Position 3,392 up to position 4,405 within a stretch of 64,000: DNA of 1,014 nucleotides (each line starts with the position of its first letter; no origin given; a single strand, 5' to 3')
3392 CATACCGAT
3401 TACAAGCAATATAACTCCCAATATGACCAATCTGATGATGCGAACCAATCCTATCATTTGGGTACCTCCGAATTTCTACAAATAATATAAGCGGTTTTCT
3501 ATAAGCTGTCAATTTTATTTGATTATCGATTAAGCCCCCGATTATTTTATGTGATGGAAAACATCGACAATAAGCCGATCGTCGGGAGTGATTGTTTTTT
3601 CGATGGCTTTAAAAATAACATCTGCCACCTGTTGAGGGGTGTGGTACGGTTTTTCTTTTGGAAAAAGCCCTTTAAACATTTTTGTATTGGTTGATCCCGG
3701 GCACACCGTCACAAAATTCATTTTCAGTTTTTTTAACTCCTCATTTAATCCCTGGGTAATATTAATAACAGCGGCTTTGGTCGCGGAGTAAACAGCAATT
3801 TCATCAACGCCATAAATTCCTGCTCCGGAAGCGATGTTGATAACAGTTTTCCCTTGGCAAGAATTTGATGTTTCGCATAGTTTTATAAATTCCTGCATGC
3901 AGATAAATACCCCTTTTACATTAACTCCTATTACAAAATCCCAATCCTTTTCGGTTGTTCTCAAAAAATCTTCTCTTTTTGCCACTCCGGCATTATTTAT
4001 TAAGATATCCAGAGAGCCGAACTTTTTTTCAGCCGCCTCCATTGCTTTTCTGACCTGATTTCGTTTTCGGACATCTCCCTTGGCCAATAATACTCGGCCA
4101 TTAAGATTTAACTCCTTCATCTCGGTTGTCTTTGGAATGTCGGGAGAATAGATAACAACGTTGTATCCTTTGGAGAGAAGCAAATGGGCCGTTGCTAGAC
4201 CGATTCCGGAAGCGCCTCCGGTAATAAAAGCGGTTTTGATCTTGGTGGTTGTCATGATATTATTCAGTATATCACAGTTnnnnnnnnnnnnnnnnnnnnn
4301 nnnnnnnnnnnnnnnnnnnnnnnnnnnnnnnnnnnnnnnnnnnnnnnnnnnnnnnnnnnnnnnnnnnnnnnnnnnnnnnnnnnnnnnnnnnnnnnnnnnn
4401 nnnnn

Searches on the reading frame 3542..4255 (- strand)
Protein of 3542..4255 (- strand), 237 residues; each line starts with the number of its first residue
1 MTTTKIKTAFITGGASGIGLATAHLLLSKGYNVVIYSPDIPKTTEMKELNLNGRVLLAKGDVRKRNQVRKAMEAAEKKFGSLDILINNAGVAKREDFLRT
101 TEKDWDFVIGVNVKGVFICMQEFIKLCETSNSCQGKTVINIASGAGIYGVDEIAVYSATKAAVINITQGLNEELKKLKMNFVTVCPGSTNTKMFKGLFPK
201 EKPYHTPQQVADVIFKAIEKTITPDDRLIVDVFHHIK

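Call 4: search_protein_families(library=pfam, proteins=[window:3542-4255:-], max_evalue=0.01)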
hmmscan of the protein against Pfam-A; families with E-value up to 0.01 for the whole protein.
window:3542-4255:- (237 aa): 5 families
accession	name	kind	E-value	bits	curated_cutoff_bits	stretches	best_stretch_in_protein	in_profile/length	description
PF00106.31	adh_short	-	2.4e-50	171.2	26.6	1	7-201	1-194/195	short chain dehydrogenase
PF13561.12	adh_short_C2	-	4.8e-36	125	27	1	15-198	3-185/236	Enoyl-(Acyl carrier protein) reductase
PF08659.16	KR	-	2.5e-15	57.3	22.6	1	8-162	2-155/180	KR domain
PF01370.27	Epimerase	-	9.4e-05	22.4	20.9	1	10-173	2-159/240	NAD dependent epimerase/dehydratase family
PF16363.11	GDP_Man_Dehyd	-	0.00049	20.1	27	1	10-75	1-74/332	GDP-mannose 4,6 dehydratase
